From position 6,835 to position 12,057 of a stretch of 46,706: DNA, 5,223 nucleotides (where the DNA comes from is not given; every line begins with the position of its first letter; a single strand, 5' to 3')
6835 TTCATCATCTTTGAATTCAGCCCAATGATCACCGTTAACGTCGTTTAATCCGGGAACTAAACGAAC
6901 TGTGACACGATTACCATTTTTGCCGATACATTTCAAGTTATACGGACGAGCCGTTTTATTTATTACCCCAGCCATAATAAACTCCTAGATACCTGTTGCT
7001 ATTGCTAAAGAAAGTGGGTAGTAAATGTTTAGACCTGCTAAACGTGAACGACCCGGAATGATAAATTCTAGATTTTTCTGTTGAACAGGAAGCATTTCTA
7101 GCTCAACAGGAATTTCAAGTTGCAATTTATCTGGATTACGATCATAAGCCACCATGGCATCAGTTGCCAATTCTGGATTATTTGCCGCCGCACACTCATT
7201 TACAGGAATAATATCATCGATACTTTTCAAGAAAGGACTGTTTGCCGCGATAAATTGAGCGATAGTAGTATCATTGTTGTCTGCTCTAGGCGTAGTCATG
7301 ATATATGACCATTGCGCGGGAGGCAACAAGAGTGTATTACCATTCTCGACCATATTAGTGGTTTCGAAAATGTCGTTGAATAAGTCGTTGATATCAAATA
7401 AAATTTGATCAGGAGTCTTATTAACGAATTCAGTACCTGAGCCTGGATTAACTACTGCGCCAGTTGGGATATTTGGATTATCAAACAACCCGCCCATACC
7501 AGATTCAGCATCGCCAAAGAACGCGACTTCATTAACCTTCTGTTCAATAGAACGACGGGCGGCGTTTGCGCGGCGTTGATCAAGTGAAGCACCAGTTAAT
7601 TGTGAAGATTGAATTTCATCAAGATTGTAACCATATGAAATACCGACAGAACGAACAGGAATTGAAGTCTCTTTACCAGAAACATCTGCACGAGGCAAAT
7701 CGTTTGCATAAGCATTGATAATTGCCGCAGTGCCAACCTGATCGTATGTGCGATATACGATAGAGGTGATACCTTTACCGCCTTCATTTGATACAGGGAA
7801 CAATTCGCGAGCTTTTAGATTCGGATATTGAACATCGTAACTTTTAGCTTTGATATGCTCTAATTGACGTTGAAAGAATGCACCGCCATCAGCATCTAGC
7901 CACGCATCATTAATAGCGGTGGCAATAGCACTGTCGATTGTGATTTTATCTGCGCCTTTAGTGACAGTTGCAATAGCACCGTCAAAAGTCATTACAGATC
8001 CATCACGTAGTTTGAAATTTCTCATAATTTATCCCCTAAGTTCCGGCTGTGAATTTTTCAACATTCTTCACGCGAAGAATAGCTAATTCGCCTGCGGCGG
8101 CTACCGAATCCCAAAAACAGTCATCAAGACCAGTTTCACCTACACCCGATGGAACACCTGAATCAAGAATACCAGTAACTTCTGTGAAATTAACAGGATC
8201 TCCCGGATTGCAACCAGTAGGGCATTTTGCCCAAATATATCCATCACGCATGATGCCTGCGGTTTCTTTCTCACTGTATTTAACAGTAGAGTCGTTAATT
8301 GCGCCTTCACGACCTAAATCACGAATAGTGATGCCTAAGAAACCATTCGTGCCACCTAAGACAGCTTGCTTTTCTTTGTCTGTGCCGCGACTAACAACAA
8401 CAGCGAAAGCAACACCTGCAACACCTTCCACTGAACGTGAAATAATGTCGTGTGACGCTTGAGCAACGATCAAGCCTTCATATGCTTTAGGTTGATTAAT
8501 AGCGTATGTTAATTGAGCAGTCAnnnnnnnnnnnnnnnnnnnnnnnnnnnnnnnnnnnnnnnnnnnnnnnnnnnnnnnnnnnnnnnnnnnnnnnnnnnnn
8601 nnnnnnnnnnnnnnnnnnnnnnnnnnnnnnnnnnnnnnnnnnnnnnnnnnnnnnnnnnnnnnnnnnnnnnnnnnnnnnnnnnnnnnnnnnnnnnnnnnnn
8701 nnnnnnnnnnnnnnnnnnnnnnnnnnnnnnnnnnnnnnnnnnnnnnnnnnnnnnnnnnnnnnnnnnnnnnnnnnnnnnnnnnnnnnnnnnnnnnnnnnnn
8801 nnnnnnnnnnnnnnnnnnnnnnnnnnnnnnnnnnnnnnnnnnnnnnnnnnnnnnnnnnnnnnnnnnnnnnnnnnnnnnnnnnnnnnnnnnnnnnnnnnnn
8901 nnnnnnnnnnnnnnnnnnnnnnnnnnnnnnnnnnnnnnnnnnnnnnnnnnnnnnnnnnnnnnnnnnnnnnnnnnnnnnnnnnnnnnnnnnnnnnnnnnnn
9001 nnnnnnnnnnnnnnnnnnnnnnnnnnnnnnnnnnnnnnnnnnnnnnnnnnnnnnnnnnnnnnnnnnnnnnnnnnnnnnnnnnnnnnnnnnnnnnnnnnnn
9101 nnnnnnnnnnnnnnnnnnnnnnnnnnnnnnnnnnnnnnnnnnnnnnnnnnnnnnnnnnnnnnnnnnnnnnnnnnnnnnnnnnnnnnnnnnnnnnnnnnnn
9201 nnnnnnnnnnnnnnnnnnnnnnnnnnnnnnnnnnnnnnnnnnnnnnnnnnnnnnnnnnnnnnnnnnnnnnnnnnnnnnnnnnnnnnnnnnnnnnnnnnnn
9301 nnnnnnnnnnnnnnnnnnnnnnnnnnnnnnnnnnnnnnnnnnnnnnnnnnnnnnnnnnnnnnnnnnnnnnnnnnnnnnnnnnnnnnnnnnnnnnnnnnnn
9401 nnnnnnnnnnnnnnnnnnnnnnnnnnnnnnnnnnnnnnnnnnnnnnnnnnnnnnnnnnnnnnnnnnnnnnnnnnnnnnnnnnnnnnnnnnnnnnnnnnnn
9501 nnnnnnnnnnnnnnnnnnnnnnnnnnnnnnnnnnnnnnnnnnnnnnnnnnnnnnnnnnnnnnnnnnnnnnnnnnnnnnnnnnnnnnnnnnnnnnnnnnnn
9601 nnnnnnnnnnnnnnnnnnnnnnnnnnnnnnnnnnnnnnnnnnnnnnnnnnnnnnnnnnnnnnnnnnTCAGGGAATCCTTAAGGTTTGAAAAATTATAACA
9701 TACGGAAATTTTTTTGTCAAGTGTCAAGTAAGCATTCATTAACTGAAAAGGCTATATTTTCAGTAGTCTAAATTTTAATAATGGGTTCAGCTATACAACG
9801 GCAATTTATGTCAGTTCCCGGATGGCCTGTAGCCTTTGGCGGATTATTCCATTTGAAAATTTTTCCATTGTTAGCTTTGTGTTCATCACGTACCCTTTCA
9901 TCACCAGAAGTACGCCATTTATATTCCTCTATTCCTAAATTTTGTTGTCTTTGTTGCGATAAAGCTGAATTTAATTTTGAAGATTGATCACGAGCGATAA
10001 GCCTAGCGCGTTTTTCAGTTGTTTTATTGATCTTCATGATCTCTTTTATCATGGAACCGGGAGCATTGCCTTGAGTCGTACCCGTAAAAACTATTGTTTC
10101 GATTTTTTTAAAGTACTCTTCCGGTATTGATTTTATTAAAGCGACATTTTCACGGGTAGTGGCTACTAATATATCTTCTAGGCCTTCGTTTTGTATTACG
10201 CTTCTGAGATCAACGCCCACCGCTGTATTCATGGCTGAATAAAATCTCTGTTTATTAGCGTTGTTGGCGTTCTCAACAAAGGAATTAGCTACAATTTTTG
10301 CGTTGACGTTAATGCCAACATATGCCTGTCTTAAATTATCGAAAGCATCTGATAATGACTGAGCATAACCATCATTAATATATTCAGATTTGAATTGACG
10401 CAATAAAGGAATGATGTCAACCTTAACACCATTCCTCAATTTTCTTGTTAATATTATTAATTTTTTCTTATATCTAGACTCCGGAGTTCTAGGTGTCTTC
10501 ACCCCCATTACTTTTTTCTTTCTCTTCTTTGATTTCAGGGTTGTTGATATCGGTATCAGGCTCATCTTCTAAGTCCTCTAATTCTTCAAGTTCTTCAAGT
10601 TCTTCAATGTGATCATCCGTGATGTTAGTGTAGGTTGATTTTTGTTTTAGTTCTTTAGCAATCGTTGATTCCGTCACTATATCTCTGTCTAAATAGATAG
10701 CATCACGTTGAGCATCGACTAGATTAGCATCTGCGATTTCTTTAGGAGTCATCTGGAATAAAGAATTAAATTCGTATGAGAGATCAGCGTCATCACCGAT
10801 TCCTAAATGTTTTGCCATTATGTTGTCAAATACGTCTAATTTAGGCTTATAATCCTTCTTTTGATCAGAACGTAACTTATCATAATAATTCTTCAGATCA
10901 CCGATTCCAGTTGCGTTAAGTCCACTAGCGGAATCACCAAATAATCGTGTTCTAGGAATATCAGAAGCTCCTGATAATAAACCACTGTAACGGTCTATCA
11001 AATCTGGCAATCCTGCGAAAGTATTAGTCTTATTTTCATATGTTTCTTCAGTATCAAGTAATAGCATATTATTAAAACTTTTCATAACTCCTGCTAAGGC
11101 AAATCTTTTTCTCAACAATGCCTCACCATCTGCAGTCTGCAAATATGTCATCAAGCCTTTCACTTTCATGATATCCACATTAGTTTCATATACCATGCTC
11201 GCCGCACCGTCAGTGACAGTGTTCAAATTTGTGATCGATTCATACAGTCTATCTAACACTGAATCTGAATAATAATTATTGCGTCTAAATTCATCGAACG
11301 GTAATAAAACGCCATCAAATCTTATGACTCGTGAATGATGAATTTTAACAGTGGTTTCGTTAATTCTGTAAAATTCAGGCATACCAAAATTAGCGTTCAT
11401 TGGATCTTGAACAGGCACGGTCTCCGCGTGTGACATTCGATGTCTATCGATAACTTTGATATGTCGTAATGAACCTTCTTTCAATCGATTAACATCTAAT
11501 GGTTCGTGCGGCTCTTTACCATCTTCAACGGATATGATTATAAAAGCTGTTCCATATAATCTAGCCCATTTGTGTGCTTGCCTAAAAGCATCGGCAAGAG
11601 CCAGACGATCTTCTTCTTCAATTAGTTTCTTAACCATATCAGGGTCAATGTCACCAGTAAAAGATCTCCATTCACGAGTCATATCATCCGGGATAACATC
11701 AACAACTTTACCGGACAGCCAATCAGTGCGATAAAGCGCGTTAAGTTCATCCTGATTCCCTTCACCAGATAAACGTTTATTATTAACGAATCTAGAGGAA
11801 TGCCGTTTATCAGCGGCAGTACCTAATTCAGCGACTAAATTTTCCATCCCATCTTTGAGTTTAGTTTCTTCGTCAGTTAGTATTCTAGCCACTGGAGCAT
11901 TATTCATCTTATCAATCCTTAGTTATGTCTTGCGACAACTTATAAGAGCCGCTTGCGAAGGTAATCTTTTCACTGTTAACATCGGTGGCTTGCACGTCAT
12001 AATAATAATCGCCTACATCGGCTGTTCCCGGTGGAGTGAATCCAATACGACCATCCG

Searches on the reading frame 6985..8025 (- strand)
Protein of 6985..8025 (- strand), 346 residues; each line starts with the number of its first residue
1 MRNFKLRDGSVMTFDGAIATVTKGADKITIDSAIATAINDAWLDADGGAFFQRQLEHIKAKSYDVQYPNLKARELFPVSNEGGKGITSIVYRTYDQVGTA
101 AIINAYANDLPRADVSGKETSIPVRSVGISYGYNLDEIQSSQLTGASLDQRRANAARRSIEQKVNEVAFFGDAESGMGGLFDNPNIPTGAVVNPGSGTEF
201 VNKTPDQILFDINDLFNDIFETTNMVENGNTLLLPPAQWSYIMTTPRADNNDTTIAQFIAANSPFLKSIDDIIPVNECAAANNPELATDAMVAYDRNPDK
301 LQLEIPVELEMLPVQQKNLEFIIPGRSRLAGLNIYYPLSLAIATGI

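Call 43: search_protein_families(library=phrogs, proteins=[window:6985-8025:-], max_evalue=0.001)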
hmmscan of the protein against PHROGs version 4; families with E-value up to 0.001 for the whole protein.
window:6985-8025:- (346 aa): 2 families
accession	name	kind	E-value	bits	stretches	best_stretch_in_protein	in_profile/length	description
phrog_264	-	head and packaging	3.6e-93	313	1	38-346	18-321/321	major head protein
phrog_771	-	head and packaging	0.00065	20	1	118-265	130-280/354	virion structural protein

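Call 73: search_dna_similar(query=window:6985-8025:-, collection=phages, mode=protein, max_rows=12)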
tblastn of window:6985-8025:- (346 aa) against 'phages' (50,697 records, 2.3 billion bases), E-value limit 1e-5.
Records with a match: 1409; places in all: 1417; records where one place covers at least 80% of the query: 1367.
Best place of each record, by identity: <60% 1409.
By first word of the organism name: Klebsiella 464; Escherichia 339; Vibrio 266; Shigella 36; Salmonella 26; Erwinia 25; Yersinia 25; Aeromonas 22; Campylobacter 20; Rhizobium 18; and 40 more.
By host as written in the record: - 353; Klebsiella pneumoniae 209; Escherichia coli 98; Escherichia coli DSM 12242 43; Escherichia coli K-12 MG1655 35; Campylobacter jejuni 20; Erwinia amylovora 16; Vibrio cyclitrophicus 16; and 292 more.
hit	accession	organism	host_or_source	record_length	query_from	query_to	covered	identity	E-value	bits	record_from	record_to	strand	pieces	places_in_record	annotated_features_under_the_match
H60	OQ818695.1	Erwinia phage Berlingot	Erwinia amylovora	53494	2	346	100%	38.4%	2e-67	235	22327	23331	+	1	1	major capsid protein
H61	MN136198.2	Escherichia phage vB_EcoM_4HA13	Escherichia coli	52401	5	346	99%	38.7%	6e-66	231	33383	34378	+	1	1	major capsid protein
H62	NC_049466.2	Escherichia phage vB_EcoM_4HA13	Escherichia coli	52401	5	346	99%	38.7%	6e-66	231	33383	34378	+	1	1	major head protein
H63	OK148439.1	Escherichia phage MLP1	Escherichia coli CFT073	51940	5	346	99%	38.6%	8e-67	233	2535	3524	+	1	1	capsid and scaffold protein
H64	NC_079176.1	Escherichia phage MLP1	Escherichia coli CFT073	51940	5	346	99%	38.6%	8e-67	233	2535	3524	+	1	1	capsid and scaffold protein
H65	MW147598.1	Yersinia phage PYps23T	Yersinia pseudotuberculosis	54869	5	346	99%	38.6%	4e-66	231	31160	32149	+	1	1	capsid and scaffold protein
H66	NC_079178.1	Yersinia phage PYps23T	Yersinia pseudotuberculosis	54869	5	346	99%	38.6%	4e-66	231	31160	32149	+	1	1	capsid and scaffold protein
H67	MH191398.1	Erwinia phage Faunus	Erwinia amylovora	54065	2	346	100%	38.1%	6e-69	239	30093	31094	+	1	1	major capsid protein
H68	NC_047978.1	Erwinia phage Faunus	Erwinia amylovora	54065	2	346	100%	38.1%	6e-69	239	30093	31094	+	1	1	major head protein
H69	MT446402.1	Escherichia virus TH28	Escherichia coli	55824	5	346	99%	38.3%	3e-66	231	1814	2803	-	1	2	record has no annotation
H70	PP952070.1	Staphylococcus phage Pel53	Staphylococcus hyicus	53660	5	346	99%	38.3%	6e-66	231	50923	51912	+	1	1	major capsid protein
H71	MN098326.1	Proteus phage Myduc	Proteus mirabilis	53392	2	346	100%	37.8%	3e-67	234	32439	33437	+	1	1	major capsid protein | hypothetical protein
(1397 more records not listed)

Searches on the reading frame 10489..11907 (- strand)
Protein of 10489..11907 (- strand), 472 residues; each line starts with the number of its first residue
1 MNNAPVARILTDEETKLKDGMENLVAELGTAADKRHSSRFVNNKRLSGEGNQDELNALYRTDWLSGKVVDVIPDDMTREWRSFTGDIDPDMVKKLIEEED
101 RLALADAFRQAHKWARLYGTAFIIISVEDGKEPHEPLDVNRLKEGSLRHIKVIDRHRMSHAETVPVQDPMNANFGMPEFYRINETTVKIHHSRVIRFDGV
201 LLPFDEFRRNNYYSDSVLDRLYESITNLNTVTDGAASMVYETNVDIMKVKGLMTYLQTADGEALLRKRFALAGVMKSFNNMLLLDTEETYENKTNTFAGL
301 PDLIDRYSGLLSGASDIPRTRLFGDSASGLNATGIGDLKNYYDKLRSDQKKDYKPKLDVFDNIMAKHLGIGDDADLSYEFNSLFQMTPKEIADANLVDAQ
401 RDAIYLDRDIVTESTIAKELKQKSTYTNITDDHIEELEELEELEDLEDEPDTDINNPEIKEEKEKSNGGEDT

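Call 106: search_protein_families(library=pfam, proteins=[window:10489-11907:-], max_evalue=0.001)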
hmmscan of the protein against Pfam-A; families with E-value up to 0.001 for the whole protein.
window:10489-11907:- (472 aa): 1 family
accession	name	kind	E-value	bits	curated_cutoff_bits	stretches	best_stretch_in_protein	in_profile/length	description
PF06381.16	Phage_portal_3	-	1.3e-99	333.8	33.8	1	54-403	2-356/357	Phage portal protein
